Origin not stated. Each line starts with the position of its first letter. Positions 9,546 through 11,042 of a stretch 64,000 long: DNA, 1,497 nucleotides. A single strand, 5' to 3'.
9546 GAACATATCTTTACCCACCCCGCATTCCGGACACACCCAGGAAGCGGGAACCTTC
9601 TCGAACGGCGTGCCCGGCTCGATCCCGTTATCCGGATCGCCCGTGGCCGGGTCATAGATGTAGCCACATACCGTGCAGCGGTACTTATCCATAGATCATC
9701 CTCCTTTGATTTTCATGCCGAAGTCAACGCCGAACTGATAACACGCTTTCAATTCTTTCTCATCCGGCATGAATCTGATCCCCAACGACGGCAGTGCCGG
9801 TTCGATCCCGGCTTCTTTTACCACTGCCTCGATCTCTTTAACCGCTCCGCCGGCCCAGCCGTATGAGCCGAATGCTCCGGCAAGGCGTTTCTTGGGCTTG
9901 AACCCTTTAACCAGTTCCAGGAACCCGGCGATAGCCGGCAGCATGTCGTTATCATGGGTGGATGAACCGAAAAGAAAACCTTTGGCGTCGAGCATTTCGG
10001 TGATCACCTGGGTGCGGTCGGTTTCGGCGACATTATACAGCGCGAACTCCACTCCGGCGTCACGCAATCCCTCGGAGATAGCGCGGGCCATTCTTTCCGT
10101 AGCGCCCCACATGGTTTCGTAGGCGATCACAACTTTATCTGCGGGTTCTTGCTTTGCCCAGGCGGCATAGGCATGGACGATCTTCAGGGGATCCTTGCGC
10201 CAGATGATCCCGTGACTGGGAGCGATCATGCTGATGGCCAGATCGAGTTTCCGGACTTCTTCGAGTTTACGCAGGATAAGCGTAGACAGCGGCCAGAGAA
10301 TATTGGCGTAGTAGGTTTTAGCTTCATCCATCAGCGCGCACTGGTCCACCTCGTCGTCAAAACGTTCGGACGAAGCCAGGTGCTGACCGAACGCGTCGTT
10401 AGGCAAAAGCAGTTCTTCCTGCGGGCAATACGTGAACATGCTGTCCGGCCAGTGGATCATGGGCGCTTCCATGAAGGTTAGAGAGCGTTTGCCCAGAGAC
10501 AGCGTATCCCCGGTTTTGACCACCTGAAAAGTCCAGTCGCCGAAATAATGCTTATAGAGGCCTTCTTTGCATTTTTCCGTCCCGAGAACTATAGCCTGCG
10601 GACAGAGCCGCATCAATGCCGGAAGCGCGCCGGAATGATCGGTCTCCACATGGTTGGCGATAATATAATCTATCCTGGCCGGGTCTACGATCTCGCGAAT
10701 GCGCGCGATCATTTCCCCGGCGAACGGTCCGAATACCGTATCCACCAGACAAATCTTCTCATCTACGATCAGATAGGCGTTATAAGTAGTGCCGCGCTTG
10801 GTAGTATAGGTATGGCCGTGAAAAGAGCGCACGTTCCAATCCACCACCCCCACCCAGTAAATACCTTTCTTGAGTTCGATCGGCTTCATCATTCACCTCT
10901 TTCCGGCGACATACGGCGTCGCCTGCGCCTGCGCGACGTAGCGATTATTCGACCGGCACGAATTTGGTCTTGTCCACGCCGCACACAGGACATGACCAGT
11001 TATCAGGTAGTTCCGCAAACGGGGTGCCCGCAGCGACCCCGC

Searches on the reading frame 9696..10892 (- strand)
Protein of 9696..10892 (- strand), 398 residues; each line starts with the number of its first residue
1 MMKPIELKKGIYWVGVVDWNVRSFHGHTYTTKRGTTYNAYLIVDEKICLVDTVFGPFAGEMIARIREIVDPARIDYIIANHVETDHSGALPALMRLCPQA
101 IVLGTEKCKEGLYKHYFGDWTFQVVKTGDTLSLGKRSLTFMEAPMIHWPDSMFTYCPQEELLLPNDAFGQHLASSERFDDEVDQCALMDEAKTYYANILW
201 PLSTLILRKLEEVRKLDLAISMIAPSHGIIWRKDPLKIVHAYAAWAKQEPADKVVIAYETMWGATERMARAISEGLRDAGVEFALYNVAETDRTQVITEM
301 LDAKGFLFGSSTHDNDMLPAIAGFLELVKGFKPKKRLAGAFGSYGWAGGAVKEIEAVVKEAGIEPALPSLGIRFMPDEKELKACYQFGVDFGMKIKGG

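Call 37: search_protein_families(library=pfam, proteins=[window:9696-10892:-], max_evalue=0.00001)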
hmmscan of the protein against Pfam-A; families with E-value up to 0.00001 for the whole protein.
window:9696-10892:- (398 aa): 3 families
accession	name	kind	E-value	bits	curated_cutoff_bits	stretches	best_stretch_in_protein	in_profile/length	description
PF19583.5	ODP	-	3e-18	66.8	27.2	1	37-228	3-194/194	ODP family beta lactamase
PF00258.30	Flavodoxin_1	-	1.4e-17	64.6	25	1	256-387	1-142/143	Flavodoxin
PF00753.33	Lactamase_B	-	7.5e-09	36.2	22.7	1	37-171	6-154/196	Metallo-beta-lactamase superfamily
